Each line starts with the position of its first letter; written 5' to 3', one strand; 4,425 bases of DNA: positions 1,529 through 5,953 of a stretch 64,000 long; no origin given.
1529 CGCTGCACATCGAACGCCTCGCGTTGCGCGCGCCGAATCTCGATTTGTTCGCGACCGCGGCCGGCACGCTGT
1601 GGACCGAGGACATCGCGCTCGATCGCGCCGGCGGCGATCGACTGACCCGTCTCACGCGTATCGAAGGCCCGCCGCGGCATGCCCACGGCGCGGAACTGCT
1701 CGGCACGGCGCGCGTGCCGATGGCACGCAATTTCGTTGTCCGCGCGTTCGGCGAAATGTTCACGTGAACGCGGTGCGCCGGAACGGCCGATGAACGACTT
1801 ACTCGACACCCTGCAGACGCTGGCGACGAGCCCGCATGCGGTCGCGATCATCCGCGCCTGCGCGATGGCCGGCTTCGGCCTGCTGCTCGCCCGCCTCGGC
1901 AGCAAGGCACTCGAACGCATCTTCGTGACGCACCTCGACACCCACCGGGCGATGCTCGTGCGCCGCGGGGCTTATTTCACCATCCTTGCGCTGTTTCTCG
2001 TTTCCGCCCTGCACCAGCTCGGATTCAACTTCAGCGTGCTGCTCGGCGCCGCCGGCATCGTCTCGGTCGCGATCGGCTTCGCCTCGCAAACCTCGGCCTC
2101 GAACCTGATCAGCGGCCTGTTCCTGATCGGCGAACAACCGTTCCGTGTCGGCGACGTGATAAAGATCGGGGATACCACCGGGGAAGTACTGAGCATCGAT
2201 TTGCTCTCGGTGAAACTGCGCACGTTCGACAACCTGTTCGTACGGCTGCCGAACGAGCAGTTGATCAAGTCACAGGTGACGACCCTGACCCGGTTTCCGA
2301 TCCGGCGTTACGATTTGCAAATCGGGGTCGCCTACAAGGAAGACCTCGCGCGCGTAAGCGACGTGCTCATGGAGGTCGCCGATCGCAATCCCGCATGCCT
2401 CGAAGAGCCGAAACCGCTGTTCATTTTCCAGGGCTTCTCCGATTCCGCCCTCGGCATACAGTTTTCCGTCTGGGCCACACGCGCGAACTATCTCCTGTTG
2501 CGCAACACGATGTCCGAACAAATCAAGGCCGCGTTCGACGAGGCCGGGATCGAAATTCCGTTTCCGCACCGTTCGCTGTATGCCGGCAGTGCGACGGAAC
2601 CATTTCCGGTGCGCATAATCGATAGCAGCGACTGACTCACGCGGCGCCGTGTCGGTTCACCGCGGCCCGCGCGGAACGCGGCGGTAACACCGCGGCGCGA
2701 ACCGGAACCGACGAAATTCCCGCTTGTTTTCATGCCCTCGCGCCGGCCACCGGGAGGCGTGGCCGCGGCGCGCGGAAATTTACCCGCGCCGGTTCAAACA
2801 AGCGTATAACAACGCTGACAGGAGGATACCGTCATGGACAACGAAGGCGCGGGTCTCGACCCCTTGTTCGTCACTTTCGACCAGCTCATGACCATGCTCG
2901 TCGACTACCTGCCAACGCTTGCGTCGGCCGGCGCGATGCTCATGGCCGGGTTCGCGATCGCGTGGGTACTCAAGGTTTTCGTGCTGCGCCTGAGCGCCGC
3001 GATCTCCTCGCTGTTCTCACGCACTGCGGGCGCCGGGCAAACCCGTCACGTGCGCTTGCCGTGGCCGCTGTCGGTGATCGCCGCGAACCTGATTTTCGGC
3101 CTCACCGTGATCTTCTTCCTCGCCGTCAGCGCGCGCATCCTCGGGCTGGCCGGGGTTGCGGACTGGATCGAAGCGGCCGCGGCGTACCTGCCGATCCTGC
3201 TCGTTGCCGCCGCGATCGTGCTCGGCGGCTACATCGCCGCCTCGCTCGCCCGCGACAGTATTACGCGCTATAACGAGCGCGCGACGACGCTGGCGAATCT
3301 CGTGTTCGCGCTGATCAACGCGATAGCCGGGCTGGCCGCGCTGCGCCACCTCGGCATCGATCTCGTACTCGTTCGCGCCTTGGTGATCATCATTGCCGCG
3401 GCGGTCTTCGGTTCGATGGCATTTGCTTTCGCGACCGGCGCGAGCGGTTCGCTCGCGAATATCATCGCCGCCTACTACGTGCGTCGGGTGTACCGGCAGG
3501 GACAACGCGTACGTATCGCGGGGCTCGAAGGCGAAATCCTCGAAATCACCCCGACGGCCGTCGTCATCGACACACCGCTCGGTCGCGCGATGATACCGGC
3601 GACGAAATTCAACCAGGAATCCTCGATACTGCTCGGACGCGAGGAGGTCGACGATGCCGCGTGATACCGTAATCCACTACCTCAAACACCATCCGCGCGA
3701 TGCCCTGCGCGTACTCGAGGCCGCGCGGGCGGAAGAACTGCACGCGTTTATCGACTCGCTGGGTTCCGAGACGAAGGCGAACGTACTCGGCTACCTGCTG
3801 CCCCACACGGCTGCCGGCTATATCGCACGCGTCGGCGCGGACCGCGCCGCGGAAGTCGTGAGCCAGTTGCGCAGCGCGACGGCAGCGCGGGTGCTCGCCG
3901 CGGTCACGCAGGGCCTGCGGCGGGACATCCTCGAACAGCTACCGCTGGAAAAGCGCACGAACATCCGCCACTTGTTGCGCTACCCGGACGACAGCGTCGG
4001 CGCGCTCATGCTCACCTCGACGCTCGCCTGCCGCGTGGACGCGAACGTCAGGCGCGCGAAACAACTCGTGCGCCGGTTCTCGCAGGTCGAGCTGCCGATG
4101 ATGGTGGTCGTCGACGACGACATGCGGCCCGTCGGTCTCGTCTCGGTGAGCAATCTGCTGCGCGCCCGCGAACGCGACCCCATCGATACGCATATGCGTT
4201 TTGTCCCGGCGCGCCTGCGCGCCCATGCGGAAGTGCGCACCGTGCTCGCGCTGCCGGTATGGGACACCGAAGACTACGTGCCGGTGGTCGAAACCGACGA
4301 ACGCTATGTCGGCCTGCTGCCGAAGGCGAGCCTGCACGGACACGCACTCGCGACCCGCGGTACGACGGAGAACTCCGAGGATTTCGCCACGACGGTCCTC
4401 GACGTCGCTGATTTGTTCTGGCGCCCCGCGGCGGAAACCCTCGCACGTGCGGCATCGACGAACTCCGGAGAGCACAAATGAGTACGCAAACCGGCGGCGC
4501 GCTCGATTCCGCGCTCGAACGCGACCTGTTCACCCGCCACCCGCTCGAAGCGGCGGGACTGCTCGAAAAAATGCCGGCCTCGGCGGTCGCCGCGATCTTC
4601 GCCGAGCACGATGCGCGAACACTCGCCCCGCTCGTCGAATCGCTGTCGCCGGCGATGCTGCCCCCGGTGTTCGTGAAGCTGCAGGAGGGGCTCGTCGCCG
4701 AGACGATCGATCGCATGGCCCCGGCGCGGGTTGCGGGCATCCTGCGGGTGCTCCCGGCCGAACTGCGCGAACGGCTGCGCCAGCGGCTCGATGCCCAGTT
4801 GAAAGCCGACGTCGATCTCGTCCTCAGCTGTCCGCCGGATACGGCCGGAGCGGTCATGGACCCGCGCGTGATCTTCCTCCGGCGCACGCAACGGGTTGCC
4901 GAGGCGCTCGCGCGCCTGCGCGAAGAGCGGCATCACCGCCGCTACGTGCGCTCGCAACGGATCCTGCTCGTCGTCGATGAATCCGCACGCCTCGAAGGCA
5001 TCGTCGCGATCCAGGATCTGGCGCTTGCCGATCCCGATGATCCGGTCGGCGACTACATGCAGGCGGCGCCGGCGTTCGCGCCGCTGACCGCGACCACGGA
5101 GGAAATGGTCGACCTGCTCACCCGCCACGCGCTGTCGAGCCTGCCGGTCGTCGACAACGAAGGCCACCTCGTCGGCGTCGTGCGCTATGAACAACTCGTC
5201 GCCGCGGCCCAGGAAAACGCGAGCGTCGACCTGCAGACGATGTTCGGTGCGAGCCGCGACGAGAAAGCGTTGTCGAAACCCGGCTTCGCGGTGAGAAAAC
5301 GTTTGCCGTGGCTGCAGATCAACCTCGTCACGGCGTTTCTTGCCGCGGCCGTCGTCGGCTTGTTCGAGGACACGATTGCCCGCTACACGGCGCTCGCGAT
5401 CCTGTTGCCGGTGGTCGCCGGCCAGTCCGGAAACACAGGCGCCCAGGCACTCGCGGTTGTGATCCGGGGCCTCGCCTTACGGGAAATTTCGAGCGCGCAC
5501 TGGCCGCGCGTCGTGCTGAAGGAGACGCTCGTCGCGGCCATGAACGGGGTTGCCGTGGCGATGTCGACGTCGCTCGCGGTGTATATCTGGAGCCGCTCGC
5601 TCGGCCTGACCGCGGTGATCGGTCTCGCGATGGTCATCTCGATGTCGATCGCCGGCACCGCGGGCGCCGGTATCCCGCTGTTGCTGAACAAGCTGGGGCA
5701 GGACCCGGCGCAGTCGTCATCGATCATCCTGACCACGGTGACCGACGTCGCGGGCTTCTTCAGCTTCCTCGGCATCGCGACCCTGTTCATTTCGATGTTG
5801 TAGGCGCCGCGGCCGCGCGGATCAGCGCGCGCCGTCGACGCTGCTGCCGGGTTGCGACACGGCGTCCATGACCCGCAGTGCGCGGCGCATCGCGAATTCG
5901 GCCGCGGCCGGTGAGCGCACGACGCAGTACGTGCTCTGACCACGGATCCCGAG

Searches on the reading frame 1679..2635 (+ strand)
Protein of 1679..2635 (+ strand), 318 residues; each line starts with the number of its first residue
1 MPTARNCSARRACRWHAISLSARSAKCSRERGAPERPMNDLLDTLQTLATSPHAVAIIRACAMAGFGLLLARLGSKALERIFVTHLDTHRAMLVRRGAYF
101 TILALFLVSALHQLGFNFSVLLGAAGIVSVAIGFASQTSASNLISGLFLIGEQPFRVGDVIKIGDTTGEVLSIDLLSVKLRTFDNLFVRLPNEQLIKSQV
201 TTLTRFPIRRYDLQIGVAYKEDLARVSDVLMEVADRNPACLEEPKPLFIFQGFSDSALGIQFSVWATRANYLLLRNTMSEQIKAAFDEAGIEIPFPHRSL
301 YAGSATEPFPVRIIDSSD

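Call 82: search_protein_families(library=pfam, proteins=[window:1679-2635:+], max_evalue=0.00001)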
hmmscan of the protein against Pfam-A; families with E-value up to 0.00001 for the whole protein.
window:1679-2635:+ (318 aa): 3 families
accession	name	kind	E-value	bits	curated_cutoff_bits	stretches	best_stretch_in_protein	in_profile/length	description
PF00924.24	MS_channel_2nd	-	1.3e-19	70.5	20.2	1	139-202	2-65/68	Mechanosensitive ion channel, beta-domain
PF21082.3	MS_channel_3rd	-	2.5e-14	53.9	21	1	213-293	3-88/88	Mechanosensitive ion channel MscS, C-terminal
PF21088.3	MS_channel_1st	-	2.6e-06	27.8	23.1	1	99-137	4-42/42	Mechanosensitive ion channel, transmembrane helices 2/3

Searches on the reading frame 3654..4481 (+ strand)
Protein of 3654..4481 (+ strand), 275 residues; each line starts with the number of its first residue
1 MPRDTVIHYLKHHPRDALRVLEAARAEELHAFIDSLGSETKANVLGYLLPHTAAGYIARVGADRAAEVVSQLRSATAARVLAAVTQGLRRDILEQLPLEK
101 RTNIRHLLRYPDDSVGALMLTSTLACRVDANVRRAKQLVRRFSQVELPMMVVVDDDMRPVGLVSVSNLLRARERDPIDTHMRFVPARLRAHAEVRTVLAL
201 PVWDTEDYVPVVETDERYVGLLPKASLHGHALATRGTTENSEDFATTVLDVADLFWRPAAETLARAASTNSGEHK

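Call 82: search_protein_families(library=pfam, proteins=[window:3654-4481:+], max_evalue=0.00001)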
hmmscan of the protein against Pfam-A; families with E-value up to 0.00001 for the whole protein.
window:3654-4481:+ (275 aa): 2 families
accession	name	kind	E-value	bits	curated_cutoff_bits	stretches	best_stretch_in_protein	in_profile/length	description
PF03448.22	MgtE_N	-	2.4e-16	60.5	25.9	1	13-113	2-102/102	MgtE intracellular N domain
PF00571.33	CBS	-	7.4e-07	29.9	24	0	115-172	1-55/57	CBS domain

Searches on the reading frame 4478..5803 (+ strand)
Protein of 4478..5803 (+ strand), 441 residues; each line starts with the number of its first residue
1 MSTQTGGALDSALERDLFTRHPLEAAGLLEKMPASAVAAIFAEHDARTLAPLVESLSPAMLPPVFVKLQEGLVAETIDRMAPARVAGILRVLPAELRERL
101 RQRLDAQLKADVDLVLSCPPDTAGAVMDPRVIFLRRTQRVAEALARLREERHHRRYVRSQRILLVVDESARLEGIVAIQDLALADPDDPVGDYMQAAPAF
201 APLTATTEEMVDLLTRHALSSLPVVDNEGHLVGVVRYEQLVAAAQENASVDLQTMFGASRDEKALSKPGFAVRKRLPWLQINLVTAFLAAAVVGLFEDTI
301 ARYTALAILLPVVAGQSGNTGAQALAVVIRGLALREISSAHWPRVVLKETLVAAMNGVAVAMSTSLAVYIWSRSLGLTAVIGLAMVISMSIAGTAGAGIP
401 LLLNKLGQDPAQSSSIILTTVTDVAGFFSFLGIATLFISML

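Call 82: search_protein_families(library=pfam, proteins=[window:4478-5803:+], max_evalue=0.00001)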
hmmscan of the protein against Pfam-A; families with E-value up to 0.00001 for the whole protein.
window:4478-5803:+ (441 aa): 3 families
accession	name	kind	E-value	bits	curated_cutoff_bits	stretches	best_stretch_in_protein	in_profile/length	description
PF01769.21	MgtE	-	1.7e-30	106.3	27.6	1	310-433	1-125/125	Divalent cation transporter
PF00571.33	CBS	-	3.3e-18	66.2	24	1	190-243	1-54/57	CBS domain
PF03448.22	MgtE_N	-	2.8e-09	37.9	25.9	1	21-120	2-101/102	MgtE intracellular N domain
